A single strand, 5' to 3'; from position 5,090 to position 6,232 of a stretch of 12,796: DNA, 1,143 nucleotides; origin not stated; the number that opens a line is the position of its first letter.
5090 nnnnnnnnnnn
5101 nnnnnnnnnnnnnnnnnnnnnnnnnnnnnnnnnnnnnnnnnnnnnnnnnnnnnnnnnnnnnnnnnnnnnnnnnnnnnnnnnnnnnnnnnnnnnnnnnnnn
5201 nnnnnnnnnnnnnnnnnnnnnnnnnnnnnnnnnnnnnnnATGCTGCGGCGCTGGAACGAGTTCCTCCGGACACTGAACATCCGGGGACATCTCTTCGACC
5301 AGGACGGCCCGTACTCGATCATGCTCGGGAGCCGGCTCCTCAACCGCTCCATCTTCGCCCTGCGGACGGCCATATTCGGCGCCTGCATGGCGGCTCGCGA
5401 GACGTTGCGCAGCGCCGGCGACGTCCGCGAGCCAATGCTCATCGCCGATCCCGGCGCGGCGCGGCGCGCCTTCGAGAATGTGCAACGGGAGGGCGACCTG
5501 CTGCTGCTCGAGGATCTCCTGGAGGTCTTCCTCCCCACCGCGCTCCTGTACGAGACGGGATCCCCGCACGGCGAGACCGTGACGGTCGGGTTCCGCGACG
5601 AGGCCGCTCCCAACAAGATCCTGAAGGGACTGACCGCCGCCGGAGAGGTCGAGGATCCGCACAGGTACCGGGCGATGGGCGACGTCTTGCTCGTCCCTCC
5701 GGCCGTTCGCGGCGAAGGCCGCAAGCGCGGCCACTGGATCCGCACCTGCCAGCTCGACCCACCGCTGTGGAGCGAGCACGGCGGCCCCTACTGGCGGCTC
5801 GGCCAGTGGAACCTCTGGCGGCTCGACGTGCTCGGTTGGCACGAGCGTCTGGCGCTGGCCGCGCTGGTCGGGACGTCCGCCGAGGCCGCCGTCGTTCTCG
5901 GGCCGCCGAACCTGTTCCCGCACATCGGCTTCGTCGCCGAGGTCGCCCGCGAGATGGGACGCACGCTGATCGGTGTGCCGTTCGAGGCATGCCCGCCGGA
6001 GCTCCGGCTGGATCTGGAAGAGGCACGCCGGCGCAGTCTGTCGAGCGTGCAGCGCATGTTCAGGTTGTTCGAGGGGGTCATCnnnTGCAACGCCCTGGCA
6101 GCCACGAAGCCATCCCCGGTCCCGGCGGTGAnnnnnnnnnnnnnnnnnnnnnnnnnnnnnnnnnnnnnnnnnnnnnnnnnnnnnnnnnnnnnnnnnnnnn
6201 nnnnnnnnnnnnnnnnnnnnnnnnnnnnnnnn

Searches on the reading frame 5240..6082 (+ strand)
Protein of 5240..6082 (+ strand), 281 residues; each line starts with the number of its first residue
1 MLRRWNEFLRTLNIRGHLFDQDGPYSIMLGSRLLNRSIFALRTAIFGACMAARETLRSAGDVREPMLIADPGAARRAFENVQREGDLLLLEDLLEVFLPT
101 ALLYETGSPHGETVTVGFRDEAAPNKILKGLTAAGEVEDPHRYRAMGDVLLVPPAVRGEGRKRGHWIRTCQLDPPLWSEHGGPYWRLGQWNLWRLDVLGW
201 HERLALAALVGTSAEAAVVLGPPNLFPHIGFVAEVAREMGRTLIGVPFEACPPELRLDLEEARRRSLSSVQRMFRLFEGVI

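Call 6: search_protein_families(library=pfam, proteins=[window:5240-6082:+], max_evalue=1)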
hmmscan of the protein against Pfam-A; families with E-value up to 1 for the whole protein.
window:5240-6082:+ (281 aa): 1 family
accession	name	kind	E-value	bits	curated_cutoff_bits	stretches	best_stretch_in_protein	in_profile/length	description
PF13696.11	zf-CCHC_2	-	0.19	12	27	1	162-170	11-19/21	Zinc knuckle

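Call 7: search_protein_families(library=padloc, proteins=[window:5240-6082:+], max_evalue=1)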
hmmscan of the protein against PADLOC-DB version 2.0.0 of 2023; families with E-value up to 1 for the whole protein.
window:5240-6082:+ (281 aa): 0 families

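Call 8: search_protein_families(library=ncbifam, proteins=[window:5240-6082:+], max_evalue=1)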
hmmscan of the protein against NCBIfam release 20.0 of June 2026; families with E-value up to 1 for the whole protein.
window:5240-6082:+ (281 aa): 0 families

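Call 11: find_homologous_proteins(query=window:5240-6082:+, max_evalue=0.01)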
Query window:5240-6082:+ (281 aa): 15 proteins with E <= 0.01 among 8000 candidates.
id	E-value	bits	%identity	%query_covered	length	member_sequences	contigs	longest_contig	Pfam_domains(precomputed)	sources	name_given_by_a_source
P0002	4.8e-187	638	100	100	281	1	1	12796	-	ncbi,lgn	ncbi:MAG: hypothetical protein ACE5G2_03345 [Candidatus Krumholzibacteriia bacterium]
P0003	1.1e-76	276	53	73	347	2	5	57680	-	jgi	jgi:hypothetical protein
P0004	4.7e-74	267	41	94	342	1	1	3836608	-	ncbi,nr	ncbi:MAG: hypothetical protein JSW67_14930 [Candidatus Latescibacterota bacterium]|nr:MAG: hypotheti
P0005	4.3e-72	261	44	92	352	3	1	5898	-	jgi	-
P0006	4.7e-67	244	43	91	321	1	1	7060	-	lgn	-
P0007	1.4e-66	243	40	100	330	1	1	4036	-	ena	-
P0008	5.2e-64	234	41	100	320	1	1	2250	-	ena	-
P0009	2.5e-62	229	45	100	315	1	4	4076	-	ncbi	-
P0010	3.8e-61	225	47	73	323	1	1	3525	-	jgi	jgi:hypothetical protein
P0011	2.3e-59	219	40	100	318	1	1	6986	-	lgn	-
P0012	1.4e-50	190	41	95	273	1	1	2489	-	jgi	jgi:hypothetical protein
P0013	4.1e-50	189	59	54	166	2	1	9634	-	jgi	jgi:hypothetical protein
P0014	3.8e-47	179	38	94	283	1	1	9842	-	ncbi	-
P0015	5.2e-45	172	40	96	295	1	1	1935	-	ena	-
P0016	5.6e-44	169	41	80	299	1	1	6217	-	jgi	jgi:hypothetical protein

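Call 13: find_encoding_contigs(protein=P0004, flank=6000, max_places=2)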
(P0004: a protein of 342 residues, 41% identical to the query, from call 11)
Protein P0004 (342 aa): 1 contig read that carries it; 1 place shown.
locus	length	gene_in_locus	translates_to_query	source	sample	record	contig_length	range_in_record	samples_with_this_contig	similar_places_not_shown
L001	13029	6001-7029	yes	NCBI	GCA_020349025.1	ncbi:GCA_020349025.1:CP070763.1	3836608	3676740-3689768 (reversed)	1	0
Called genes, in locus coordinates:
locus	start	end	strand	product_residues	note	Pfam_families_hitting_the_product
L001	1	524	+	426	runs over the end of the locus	PF01512:Complex1_51K, PF10531:SLBB (weak), PF22461:SLBB_2, PF10589:NADH_4Fe-4S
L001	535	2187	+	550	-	PF00111:Fer2 (weak), PF13510:Fer2_4, PF10588:NADH-G_4Fe-4S_3, PF22117:Fer4_Nqo3, PF04879:Molybdop_Fe4S4 (weak), PF22151:Fer4_NDSU1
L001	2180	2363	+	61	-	PF00146:NADHdh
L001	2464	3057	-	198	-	PF01904:DUF72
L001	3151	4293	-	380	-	-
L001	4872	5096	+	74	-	-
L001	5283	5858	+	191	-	-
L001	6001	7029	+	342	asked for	-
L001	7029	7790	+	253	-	PF00899:ThiF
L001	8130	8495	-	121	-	PF07883:Cupin_2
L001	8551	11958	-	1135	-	PF24517:CBM96, PF18998:Flg_new_2, PF13860:FlgD_ig (weak)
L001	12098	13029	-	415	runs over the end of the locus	PF13549:ATP-grasp_5 (weak), PF15632:ATPgrasp_Ter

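Call 14: find_encoding_contigs(protein=P0003, flank=6000, max_places=3)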
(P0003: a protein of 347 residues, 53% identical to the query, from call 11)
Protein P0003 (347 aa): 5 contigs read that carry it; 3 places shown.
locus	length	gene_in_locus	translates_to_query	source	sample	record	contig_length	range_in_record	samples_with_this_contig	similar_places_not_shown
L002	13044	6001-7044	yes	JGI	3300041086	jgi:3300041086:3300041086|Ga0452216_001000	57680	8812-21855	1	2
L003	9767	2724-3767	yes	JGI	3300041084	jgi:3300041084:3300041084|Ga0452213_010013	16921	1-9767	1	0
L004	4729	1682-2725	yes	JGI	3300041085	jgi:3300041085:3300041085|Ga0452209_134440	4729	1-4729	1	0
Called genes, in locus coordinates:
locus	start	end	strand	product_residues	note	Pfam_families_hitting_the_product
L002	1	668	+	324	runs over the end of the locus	-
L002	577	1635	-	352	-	PF04055:Radical_SAM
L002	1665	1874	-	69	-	PF13192:Thioredoxin_3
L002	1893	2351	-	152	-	PF23357:DUF7088 (faint), PF13192:Thioredoxin_3 (faint)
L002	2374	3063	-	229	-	PF01904:DUF72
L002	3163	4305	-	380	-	-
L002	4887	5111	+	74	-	-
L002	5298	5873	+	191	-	-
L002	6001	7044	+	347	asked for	-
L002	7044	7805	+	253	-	PF00899:ThiF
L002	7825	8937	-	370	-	-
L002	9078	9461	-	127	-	PF12973:Cupin_7 (weak), PF07883:Cupin_2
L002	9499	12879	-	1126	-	PF24517:CBM96, PF18998:Flg_new_2, PF13860:FlgD_ig (weak)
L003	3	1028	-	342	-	?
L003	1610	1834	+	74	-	-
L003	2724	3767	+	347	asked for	-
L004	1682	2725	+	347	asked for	-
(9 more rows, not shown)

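Call 17: find_encoding_contigs(protein=P0005, flank=6000, max_places=2)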
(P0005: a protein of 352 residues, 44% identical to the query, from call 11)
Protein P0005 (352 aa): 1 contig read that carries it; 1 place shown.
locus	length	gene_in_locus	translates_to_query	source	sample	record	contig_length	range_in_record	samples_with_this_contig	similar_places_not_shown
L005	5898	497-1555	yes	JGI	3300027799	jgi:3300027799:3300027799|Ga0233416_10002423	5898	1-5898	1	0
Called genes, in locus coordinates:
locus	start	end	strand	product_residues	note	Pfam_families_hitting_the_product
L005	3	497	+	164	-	?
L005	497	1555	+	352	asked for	-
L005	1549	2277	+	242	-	PF00899:ThiF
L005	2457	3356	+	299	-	PF12704:MacB_PCD (weak), PF02687:FtsX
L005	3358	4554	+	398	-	PF12704:MacB_PCD, PF02687:FtsX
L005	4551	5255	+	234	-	PF02463:SMC_N (faint), PF00005:ABC_tran, PF13304:AAA_21 (faint)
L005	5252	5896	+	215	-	?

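Call 18: find_encoding_contigs(protein=P0006, flank=6000, max_places=2)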
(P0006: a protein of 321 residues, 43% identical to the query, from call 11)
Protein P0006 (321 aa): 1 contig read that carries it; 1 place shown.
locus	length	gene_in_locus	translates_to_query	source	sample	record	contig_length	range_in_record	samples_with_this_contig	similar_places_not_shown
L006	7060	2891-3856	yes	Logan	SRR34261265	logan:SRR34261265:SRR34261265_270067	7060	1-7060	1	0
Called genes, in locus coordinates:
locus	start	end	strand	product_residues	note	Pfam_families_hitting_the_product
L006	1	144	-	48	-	?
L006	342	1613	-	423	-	-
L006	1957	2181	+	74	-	-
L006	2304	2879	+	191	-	-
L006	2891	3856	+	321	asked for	-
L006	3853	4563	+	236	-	PF00899:ThiF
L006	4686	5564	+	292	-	PF12704:MacB_PCD, PF02687:FtsX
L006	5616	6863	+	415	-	PF12704:MacB_PCD, PF02687:FtsX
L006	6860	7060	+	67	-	?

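Call 19: find_encoding_contigs(protein=P0014, flank=6000, max_places=2)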
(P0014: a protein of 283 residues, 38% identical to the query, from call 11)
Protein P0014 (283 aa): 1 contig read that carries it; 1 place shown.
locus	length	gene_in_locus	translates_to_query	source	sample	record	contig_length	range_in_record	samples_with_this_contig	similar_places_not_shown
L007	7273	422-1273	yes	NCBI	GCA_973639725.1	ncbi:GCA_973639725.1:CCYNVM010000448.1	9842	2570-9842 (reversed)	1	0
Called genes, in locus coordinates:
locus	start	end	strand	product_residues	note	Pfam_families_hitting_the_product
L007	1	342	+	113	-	?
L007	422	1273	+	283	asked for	-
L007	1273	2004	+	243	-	PF00899:ThiF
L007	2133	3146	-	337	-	PF02423:OCD_Mu_crystall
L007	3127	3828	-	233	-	PF03575:Peptidase_S51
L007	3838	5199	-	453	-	PF02417:Chromate_transp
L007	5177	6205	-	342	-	PF20229:ChrB_N, PF09828:ChrB_C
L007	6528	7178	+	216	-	PF09335:VTT_dom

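Call 22: find_related_loci(query=A1, collection=genome_contigs, flank=6000)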
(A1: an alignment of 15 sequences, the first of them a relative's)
Query A1 (281 aa) in genome_contigs; peptide patterns used: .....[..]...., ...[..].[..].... (x = any residue, [..] = any of these).
69 stretches matched a pattern; 2 encode a relative of the query (tblastn E <= 1e-3); 2 distinct loci.
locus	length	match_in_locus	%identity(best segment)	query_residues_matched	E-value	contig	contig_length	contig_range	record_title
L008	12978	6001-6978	41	4-267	2e-70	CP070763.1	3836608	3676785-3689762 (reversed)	MAG: Candidatus Latescibacterota bacterium isolate bin260 chromosome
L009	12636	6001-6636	40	44-256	4e-41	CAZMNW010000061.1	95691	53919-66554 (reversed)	MAG TPA_asm: uncultured bacterium isolate binchicken_co165_391 genome assembly, contig: k141_674119, whole genome shotgu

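Call 26: find_related_loci(query=A1, collection=metagenome_contigs, flank=6000)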
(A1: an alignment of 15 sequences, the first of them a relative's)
Query A1 (281 aa) in metagenome_contigs; peptide patterns used: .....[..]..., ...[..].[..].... (x = any residue, [..] = any of these).
137 stretches matched a pattern; 4 encode a relative of the query (tblastn E <= 1e-3); 4 distinct loci.
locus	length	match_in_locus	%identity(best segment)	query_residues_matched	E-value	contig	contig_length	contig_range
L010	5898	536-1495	44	2-260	5e-69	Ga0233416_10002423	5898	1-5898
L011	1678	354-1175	42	5-274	3e-57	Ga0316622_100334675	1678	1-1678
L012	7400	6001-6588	47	76-281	6e-50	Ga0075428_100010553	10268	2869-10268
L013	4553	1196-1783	47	76-281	5e-50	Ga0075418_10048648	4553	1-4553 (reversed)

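Call 30: search_protein_families(library=pfam, proteins=[L001:5283-5855:+, L006:2304-2876:+, L009:5283-5852:+, L001:3154-4293:-, L006:345-1613:-], max_evalue=1)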
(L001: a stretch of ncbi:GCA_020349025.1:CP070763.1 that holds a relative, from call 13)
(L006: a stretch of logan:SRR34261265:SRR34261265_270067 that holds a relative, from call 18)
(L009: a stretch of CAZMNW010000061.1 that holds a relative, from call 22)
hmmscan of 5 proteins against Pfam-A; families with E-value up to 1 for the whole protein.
L001:5283-5855:+ (191 aa): 0 families

L006:2304-2876:+ (191 aa): 1 family
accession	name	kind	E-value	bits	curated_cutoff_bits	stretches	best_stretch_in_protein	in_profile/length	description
PF10802.14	DUF2540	-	0.2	12.2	25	1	140-156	19-35/75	Protein of unknown function (DUF2540)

L009:5283-5852:+ (190 aa): 0 families

L001:3154-4293:- (380 aa): 1 family
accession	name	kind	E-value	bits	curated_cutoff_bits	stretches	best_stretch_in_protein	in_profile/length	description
PF05762.20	VWA_CoxE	-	0.1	12.4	26.4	1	34-144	78-181/222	VWA domain containing CoxE-like protein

L006:345-1613:- (423 aa): 0 families

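Call 38: search_solved_structures(query=A1, max_evalue=10)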
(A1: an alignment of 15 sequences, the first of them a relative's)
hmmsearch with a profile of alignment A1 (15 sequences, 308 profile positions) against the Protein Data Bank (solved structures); distinct sequences matched with E-value up to 10: 1.
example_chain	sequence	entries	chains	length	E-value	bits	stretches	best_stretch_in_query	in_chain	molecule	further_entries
3j9m_l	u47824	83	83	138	2.2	10.9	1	192-231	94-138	mL54 | 39S ribosomal protein L54, mitochondrial | Large ribosomal subunit protein mL54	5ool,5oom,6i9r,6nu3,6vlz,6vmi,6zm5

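Call 54: predict_structure(alignment_id=A1)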
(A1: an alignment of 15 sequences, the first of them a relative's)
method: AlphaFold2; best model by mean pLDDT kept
length: 281 residues; sequences in the alignment: 15
mean_pLDDT: 84.4   pTM: 0.85
mean pLDDT of the five models: 84.4, 84.2, 79.5, 73.4, 68.9
residues with pLDDT >= 90: 152; 70-90: 76; 50-70: 41; < 50: 12
segments of 3 or more residues with pLDDT < 50: 18-24
pLDDT, mean of each block of 10 residues (from residue 1): 63 51 56 89 96 95 91 96 80 96 73 74 91 83 90 94 96 88 80 78 94 96 91 93 97 94 82 63 42
secondary structure, 60 per line:
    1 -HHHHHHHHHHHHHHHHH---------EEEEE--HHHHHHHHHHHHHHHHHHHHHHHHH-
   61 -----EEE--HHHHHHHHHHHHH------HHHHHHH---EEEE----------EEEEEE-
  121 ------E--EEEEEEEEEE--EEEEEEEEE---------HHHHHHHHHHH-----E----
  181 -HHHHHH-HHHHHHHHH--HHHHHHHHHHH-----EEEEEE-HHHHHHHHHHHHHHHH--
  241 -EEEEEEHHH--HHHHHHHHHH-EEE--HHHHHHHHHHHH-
elements in order: H2-18 E28-32 H35-59 E66-68 H71-83 H90-96 E100-103 E114-119 E130-139 E142-150 H160-170 H182-187 H189-197 H200-210 E216-221 H223-238 E242-247 H253-262 E264-266 H269-280

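Call 64: search_protein_families(library=padloc, proteins=[P0004, P0016, L001:3154-4293:-, L006:345-1613:-, L001:4872-5093:+], max_evalue=1)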
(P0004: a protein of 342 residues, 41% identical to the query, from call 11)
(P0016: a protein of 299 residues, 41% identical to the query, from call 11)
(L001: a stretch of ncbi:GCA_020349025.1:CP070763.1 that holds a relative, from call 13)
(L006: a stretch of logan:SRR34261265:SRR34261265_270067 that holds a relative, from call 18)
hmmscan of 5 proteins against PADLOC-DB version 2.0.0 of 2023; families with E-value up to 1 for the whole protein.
P0004 (342 aa): 0 families

P0016 (299 aa): 1 family
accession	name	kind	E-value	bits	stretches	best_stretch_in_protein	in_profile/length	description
PDLC02501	BrxHI|BrxHII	-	0.0018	14.4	1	24-107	696-778/925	BrxHI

L001:3154-4293:- (380 aa): 0 families

L006:345-1613:- (423 aa): 0 families

L001:4872-5093:+ (74 aa): 0 families

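Call 65: search_protein_families(library=ncbifam, proteins=[P0004, P0016, L001:3154-4293:-, L006:345-1613:-, L001:4872-5093:+], max_evalue=1)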
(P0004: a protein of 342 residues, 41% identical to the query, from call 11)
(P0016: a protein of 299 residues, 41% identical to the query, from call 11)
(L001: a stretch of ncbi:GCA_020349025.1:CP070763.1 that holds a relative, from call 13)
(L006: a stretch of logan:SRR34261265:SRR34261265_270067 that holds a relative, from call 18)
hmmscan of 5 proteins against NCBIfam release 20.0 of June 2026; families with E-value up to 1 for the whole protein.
P0004 (342 aa): 0 families

P0016 (299 aa): 0 families

L001:3154-4293:- (380 aa): 0 families

L006:345-1613:- (423 aa): 0 families

L001:4872-5093:+ (74 aa): 2 families
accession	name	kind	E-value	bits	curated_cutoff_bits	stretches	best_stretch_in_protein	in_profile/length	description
NF041919.1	SAMP2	equivalog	0.00012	22.5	70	1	9-74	5-66/66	ubiquitin-like small modifier protein SAMP2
NF005028.0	PRK06437.1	equivalog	0.00079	19.5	85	1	28-74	22-67/67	hypothetical protein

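Call 66: find_encoding_contigs(protein=P0013, flank=8000, max_places=2)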
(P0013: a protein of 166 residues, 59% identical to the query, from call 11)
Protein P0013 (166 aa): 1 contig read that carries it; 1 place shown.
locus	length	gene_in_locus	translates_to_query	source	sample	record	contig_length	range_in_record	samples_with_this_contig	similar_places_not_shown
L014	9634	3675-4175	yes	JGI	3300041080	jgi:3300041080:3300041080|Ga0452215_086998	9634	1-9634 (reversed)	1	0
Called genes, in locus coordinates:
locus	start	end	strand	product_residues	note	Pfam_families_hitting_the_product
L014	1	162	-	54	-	?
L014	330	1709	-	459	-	-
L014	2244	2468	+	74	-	-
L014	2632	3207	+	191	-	-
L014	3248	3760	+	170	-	-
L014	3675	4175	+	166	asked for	-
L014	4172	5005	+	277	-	PF00899:ThiF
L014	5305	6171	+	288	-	PF12704:MacB_PCD (weak), PF02687:FtsX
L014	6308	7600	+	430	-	PF12704:MacB_PCD, PF02687:FtsX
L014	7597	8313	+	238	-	PF02463:SMC_N (faint), PF00005:ABC_tran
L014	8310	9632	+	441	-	?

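Call 67: find_encoding_contigs(protein=P0016, flank=8000, max_places=2)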
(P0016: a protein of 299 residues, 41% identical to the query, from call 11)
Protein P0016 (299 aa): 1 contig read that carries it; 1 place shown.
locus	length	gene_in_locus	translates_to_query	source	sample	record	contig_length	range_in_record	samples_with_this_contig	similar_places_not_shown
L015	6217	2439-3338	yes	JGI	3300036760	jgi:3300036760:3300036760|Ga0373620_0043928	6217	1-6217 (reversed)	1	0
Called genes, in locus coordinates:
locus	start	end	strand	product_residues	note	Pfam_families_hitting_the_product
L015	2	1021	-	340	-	?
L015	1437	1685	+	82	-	PF02597:ThiS (faint)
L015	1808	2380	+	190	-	-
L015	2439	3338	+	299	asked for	-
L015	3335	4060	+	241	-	PF00899:ThiF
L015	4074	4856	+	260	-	-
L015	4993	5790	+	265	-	PF12704:MacB_PCD (weak), PF02687:FtsX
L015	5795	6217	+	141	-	?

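Call 70: search_protein_families(library=pfam, proteins=[L015:4074-4853:+, L014:8310-9632:+, L014:330-1706:-, L015:2-1021:-], max_evalue=0.01)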
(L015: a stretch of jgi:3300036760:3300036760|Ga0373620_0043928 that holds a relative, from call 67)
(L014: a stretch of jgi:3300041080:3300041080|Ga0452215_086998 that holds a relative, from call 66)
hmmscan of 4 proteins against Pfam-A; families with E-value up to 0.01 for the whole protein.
L015:4074-4853:+ (260 aa): 1 family
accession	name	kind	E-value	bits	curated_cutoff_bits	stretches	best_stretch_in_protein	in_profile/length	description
PF02163.28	Peptidase_M50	-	0.00096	19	27.2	1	136-166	163-193/221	Peptidase family M50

L014:8310-9632:+ (441 aa): 0 families

L014:330-1706:- (458 aa): 0 families

L015:2-1021:- (340 aa): 0 families

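Call 71: find_related_loci(query=A1, collection=viral_contigs, flank=5000)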
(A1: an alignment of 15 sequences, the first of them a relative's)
Query A1 (281 aa) in viral_contigs; peptide patterns used: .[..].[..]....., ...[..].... (x = any residue, [..] = any of these).
30 stretches matched a pattern, but none encodes a relative of the query by tblastn (E <= 1e-3).

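Call 72: search_dna_similar(query=window:5240-6082:+, collection=plasmids, mode=protein, max_evalue=0.001, max_rows=10)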
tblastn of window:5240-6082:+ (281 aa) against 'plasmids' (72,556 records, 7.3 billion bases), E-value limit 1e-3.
No match.

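Call 87: search_protein_families(library=phrogs, proteins=[window:5240-6082:+], max_evalue=0.1)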
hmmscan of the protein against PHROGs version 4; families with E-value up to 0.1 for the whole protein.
window:5240-6082:+ (281 aa): 0 families
